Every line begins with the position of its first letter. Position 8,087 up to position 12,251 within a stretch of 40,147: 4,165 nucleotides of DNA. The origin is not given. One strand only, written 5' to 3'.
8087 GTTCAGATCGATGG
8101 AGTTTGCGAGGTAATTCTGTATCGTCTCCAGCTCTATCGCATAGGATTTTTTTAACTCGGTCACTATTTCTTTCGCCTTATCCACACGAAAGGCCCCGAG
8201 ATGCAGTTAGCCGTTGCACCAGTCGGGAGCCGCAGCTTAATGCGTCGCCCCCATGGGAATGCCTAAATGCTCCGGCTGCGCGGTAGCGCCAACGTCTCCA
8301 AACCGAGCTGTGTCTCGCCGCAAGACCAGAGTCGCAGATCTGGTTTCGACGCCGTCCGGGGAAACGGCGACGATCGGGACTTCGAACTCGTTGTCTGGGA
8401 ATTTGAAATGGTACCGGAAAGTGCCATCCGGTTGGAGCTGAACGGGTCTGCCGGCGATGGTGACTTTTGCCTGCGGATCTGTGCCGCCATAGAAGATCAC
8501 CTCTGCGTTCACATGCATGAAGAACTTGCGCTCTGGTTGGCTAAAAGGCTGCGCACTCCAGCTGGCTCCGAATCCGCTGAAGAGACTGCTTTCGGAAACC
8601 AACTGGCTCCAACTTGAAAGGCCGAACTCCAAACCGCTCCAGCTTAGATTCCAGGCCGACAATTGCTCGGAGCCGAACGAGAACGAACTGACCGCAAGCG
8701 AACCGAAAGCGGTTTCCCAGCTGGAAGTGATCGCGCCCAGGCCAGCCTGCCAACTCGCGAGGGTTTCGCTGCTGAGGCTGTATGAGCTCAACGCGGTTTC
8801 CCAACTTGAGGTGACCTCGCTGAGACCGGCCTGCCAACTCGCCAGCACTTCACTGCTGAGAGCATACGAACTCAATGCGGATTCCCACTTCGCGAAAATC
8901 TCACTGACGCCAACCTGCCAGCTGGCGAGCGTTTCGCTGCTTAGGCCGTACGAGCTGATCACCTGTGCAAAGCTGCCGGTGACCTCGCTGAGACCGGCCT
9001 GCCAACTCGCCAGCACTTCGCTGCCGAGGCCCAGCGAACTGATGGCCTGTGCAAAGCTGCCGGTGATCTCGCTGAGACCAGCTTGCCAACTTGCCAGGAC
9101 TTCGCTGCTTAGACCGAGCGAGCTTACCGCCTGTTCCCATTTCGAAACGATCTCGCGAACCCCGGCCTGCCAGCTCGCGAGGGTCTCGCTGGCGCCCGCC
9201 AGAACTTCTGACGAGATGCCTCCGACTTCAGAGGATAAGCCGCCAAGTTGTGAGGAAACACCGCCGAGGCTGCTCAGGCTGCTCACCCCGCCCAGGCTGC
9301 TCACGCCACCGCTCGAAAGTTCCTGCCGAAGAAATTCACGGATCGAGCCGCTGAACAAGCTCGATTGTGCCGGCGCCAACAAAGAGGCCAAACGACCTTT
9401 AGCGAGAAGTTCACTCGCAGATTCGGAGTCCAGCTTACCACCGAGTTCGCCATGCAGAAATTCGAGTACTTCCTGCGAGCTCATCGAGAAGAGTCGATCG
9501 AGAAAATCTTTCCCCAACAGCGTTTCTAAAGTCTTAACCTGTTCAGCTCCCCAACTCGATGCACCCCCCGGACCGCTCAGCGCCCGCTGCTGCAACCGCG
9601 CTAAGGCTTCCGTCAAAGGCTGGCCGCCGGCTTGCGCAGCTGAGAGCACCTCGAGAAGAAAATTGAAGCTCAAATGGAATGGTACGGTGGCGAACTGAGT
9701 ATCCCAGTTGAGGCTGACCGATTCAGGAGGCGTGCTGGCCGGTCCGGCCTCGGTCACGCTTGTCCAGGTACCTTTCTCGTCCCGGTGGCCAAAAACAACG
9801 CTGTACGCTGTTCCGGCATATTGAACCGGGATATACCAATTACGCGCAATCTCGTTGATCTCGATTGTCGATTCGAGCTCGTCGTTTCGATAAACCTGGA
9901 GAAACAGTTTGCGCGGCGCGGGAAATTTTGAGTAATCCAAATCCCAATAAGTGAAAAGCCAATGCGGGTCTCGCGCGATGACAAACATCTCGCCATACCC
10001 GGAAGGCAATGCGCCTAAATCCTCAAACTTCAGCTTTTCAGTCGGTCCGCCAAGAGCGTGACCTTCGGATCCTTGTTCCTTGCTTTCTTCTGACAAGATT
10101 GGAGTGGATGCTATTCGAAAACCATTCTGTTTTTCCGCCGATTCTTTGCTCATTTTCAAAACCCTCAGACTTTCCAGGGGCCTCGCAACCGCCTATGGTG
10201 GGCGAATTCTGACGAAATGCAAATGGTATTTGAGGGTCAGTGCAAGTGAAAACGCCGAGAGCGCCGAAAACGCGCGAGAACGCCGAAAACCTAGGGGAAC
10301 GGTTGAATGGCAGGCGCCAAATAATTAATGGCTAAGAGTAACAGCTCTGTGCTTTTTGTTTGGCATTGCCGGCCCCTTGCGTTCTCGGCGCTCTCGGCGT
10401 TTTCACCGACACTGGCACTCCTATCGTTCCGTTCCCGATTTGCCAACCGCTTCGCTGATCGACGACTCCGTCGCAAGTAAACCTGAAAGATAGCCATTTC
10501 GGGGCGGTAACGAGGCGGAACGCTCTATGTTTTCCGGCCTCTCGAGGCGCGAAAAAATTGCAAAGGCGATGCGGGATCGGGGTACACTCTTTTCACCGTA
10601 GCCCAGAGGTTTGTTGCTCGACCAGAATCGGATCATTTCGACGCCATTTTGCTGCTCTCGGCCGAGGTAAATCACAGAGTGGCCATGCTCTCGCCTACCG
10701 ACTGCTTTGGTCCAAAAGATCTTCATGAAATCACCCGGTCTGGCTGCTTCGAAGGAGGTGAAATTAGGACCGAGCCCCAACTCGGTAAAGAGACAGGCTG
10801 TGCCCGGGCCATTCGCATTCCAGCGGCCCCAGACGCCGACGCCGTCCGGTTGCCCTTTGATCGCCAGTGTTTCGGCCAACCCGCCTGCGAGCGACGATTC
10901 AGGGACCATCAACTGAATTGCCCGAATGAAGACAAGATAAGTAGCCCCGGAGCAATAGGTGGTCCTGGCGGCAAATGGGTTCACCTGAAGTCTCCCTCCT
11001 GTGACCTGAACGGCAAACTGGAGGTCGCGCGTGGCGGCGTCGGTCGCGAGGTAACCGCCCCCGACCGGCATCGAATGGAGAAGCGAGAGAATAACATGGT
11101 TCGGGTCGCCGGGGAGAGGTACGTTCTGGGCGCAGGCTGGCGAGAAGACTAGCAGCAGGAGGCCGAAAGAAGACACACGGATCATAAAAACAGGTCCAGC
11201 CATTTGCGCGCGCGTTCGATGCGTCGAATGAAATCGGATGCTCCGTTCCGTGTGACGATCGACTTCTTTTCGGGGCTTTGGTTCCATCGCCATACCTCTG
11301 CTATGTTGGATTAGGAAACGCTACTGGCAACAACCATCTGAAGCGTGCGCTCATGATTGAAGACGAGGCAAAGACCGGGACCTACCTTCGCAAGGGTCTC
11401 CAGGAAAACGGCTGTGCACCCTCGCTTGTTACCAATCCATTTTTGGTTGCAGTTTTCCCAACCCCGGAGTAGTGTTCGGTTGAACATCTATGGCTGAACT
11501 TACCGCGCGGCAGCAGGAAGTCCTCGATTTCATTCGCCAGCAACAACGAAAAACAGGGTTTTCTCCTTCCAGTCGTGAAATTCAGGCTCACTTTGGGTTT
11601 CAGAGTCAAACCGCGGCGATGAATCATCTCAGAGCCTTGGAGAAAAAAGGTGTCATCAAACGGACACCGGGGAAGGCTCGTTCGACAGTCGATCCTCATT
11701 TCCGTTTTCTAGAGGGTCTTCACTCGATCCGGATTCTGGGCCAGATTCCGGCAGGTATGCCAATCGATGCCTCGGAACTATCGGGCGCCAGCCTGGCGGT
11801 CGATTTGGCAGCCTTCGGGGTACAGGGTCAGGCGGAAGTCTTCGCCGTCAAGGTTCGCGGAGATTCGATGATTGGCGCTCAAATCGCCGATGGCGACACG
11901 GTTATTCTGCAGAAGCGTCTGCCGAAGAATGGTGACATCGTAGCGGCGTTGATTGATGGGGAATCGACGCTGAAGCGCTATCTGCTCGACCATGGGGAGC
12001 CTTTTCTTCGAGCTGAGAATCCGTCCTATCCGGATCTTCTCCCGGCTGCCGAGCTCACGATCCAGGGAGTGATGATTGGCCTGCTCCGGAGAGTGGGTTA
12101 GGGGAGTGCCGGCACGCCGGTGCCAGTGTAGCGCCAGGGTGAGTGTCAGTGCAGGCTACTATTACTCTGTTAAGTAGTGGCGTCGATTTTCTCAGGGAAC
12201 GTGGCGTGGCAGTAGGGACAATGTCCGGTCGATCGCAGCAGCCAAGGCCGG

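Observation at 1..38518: Dispersed family of intergenic inverted tandem-oligomer arrays at more than ten gene boundaries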

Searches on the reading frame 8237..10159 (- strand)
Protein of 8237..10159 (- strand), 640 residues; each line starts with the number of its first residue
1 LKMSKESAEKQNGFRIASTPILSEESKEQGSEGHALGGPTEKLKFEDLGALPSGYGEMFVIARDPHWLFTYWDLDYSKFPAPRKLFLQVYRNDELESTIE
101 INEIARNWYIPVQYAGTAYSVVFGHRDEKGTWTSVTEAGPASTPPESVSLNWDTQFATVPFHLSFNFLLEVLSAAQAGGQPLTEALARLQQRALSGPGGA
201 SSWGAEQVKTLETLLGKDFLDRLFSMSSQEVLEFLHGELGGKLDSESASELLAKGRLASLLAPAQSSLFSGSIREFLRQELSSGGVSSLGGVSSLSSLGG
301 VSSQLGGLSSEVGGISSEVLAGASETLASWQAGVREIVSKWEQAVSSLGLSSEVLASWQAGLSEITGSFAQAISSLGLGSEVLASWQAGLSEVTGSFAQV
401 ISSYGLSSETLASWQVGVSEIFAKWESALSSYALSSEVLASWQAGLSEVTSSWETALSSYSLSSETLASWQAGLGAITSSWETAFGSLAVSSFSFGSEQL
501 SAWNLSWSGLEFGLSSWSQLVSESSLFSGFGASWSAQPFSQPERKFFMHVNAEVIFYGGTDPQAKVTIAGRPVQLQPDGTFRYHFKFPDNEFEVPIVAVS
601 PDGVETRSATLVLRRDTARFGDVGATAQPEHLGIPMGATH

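Call 28: search_protein_families(library=pfam, proteins=[window:8237-10159:-], max_evalue=0.001)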
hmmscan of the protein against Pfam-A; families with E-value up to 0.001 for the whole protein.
window:8237-10159:- (640 aa): 2 families
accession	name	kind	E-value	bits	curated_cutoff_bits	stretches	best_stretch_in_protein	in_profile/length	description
PF16258.11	DUF4912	-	3.8e-14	53.4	29.4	1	58-151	6-115/118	Domain of unknown function (DUF4912)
PF06627.17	DUF1153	-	3e-05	24.5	23.5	0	397-419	49-71/87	Protein of unknown function (DUF1153)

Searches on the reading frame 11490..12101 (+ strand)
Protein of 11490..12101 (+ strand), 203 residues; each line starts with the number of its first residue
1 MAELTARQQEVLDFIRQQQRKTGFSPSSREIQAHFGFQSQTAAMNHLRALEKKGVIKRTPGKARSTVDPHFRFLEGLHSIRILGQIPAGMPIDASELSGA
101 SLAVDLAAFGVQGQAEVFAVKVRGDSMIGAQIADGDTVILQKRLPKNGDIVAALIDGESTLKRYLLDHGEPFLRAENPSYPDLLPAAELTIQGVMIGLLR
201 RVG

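Call 29: search_protein_families(library=pfam, proteins=[window:11490-12101:+], max_evalue=0.001)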
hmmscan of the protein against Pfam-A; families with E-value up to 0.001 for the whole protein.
window:11490-12101:+ (203 aa): 2 families
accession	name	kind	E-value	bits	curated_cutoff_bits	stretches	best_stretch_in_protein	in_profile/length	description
PF01726.22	LexA_DNA_bind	-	1.5e-23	82.8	23.7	1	1-64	1-64/65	LexA DNA binding domain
PF00717.28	Peptidase_S24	-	4.7e-21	75.1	23.3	1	82-196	2-116/116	Peptidase S24-like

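Call 42: find_encoding_contigs(protein=window:11490-12101:+, flank=10000, max_places=10)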
Protein window:11490-12101:+ (203 aa): no gene with exactly this product is on record in the collection.
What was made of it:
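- Tried and rejected: Exact-match look-up of LexA: not on record (call 42).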
